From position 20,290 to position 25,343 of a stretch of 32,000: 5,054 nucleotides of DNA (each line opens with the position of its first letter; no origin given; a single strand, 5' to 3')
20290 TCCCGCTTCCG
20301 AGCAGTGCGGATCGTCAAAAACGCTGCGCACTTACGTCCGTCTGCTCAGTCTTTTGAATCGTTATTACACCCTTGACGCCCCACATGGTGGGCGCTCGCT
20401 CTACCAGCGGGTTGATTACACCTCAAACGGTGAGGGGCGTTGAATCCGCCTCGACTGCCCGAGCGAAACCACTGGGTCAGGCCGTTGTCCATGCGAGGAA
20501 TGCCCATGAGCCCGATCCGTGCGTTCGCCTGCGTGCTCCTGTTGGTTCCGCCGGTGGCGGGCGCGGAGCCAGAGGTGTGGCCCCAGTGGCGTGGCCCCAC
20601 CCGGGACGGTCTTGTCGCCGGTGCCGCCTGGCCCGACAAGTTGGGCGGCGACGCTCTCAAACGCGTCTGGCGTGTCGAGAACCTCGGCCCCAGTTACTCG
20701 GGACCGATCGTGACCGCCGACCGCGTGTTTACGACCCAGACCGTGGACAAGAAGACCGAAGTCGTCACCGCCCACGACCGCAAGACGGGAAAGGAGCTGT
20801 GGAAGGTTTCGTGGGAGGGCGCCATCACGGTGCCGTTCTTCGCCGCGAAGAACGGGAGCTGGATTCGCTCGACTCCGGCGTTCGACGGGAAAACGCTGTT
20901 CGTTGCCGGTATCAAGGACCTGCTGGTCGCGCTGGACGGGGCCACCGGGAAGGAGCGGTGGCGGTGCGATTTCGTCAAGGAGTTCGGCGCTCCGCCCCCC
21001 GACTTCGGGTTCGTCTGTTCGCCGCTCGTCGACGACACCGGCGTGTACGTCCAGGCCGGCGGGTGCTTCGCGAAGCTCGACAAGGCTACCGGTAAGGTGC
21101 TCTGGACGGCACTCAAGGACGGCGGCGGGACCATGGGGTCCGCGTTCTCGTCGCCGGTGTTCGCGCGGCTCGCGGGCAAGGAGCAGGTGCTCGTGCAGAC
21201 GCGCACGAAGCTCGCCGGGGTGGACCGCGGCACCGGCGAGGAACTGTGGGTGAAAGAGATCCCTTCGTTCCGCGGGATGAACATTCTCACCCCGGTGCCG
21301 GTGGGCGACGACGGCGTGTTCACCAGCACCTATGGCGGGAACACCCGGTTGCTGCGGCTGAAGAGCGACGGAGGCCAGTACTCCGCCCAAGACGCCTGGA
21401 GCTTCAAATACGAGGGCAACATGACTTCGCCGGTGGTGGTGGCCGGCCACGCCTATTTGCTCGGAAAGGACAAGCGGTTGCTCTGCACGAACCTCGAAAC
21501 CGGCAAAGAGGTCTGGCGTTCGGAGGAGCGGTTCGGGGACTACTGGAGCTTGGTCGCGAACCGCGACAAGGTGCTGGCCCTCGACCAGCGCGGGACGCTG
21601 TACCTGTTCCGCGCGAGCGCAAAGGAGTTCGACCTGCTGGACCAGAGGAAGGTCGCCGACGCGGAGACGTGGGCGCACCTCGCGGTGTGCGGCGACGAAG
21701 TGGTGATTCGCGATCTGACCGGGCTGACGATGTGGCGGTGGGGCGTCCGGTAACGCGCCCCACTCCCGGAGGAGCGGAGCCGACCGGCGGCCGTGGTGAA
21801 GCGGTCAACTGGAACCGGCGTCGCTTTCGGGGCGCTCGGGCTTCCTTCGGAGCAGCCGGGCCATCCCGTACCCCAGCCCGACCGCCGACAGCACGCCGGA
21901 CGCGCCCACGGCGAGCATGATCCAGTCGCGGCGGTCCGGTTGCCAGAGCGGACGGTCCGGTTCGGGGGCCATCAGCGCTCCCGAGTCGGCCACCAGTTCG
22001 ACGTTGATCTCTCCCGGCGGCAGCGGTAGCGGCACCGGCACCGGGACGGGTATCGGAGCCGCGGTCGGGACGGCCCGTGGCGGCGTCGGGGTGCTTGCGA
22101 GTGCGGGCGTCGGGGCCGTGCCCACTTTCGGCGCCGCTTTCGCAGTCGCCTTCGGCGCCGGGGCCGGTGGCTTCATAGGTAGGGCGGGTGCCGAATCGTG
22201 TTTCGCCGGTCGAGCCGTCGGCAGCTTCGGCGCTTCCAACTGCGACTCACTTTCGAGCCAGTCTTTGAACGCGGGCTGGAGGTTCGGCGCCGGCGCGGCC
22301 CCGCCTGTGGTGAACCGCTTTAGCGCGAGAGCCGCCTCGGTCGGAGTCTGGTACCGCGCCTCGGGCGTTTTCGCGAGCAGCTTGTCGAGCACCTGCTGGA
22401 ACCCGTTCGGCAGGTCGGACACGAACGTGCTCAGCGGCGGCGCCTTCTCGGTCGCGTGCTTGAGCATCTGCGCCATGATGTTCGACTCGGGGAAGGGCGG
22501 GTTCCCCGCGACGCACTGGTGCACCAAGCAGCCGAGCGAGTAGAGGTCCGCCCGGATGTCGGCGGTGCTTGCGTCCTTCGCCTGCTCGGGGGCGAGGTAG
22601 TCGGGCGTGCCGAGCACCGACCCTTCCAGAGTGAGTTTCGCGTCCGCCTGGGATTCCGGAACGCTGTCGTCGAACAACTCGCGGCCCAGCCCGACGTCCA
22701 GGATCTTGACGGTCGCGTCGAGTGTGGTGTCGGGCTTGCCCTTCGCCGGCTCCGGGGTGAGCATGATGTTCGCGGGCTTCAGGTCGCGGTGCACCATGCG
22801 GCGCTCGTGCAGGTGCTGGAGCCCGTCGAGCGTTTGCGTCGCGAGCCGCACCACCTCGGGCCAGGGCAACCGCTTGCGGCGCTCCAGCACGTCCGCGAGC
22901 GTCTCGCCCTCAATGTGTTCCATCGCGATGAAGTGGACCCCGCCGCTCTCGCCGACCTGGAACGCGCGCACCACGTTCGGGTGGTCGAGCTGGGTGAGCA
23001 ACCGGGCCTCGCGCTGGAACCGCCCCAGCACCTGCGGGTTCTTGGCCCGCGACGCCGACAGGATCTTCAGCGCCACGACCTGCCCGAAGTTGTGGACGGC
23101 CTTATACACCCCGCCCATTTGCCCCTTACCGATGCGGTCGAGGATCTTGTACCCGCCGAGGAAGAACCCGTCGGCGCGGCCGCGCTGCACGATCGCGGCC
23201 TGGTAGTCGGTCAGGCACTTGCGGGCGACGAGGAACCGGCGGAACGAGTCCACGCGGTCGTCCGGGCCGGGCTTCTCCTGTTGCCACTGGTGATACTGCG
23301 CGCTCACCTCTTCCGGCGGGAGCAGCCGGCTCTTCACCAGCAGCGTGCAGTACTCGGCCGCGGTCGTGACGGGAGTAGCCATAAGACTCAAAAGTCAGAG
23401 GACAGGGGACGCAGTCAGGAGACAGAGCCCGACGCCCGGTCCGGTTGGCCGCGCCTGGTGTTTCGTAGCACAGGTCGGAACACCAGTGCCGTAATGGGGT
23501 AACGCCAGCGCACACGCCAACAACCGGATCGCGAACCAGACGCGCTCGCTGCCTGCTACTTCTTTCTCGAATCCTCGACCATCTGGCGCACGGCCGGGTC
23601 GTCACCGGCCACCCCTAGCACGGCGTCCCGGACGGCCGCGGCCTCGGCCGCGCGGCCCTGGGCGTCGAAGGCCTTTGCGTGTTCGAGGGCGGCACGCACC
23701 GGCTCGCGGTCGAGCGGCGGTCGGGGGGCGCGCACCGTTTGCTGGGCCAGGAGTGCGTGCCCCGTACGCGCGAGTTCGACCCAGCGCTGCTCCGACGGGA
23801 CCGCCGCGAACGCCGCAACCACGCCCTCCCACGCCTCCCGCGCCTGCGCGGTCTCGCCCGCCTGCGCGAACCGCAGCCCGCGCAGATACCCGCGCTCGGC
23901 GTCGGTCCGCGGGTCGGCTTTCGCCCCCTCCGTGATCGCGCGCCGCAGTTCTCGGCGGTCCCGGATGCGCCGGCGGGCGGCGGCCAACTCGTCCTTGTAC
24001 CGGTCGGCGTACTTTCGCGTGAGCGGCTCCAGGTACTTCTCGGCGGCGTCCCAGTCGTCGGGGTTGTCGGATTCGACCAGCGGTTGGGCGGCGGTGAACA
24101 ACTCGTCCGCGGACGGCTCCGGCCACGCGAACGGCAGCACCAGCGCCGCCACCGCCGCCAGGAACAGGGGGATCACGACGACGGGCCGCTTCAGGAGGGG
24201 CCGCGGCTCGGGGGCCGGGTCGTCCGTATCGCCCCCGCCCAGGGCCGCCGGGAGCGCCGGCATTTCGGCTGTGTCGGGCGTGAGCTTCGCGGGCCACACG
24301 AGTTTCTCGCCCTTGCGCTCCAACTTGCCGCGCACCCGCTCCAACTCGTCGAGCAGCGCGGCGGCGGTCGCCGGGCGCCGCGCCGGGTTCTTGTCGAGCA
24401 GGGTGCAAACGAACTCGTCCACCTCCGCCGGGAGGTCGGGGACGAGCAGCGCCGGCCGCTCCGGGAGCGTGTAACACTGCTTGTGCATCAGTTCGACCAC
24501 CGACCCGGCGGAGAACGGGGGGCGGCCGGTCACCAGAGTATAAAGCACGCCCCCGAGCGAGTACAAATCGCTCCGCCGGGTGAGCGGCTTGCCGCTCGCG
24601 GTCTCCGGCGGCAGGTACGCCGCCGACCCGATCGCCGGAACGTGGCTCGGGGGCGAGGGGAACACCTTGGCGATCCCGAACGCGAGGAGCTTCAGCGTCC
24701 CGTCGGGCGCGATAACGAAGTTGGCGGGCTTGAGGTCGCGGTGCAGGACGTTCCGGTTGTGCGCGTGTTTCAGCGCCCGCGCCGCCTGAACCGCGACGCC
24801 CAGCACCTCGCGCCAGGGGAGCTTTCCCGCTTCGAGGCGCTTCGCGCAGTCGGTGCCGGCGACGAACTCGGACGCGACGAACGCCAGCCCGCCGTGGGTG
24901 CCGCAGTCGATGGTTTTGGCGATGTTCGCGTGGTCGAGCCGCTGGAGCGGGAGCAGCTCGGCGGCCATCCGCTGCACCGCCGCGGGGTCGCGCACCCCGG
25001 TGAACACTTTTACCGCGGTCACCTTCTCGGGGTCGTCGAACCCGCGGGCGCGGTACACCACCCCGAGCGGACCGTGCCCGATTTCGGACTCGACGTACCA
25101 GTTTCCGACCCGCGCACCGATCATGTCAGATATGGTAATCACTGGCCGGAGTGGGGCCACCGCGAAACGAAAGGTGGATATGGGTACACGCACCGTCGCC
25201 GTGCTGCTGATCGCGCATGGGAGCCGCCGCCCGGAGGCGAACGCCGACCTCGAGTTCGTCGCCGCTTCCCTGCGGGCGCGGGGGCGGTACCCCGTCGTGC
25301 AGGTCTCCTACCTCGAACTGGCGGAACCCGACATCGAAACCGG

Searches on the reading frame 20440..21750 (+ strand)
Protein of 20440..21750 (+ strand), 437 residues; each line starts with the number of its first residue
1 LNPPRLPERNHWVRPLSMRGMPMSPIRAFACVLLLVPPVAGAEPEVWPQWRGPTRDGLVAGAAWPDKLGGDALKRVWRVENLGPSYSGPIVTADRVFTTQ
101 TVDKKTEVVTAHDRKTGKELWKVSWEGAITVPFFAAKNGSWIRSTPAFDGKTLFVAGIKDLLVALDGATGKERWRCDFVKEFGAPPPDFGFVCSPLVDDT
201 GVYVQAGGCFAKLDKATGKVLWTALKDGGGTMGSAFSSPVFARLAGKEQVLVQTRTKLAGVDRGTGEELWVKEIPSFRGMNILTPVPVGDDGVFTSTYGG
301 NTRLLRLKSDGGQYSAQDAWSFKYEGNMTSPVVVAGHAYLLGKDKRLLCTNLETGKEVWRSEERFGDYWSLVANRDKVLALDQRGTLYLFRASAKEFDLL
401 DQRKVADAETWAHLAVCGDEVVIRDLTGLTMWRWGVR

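Call 77: search_protein_families(library=pfam, proteins=[window:20440-21750:+], max_evalue=0.0001)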
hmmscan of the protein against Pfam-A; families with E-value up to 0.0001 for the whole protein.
window:20440-21750:+ (437 aa): 3 families
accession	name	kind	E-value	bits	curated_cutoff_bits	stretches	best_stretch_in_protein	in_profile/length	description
PF13360.13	PQQ_2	-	1.5e-39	136.5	27.6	1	106-360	2-232/233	Outer membrane protein assembly factor BamB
PF01011.28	PQQ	-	1.1e-12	47.9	26.7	0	142-178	49-85/595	Glucose/ethanol/alcohol dehydrogenase, beta-propeller domain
PF13570.13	Beta-prop_ACSF4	-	1.2e-10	41.8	133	1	75-243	167-312/329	Beta-alanine-activating enzyme, beta-propeller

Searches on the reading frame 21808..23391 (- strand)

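Call 63: search_protein_families(library=pfam, proteins=[window:21808-23391:-], max_evalue=0.00001)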
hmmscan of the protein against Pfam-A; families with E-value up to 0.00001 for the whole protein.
window:21808-23391:- (528 aa): 2 families
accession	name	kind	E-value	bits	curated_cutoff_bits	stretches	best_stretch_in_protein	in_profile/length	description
PF00069.31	Pkinase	-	2.3e-48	165.3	31.7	1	81-348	1-253/263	Protein kinase domain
PF07714.23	PK_Tyr_Ser-Thr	-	3.3e-29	102.4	23.1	1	83-346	3-248/258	Protein tyrosine and serine/threonine kinase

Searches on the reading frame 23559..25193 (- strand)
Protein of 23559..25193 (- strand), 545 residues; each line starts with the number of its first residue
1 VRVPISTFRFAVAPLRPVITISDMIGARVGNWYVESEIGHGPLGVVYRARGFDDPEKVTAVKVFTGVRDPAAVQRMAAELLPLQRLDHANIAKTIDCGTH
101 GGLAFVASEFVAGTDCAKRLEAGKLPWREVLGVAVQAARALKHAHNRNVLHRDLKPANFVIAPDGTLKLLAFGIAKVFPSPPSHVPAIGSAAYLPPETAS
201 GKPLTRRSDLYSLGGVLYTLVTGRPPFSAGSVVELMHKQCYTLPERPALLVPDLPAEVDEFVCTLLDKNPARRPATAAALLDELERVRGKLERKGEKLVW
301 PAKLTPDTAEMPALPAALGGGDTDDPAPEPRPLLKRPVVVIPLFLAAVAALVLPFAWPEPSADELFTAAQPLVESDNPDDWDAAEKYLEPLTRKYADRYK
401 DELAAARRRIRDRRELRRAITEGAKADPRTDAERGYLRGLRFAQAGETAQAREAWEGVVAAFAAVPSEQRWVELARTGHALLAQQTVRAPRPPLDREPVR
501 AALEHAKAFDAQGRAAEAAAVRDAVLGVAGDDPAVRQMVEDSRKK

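Call 77: search_protein_families(library=pfam, proteins=[window:23559-25193:-], max_evalue=0.0001)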
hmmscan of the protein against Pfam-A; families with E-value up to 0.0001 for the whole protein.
window:23559-25193:- (545 aa): 2 families
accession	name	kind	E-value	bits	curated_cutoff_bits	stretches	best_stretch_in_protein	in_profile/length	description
PF00069.31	Pkinase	-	3.5e-40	138.5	31.7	1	34-280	3-258/263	Protein kinase domain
PF07714.23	PK_Tyr_Ser-Thr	-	1.4e-23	84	23.1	1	35-276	4-251/258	Protein tyrosine and serine/threonine kinase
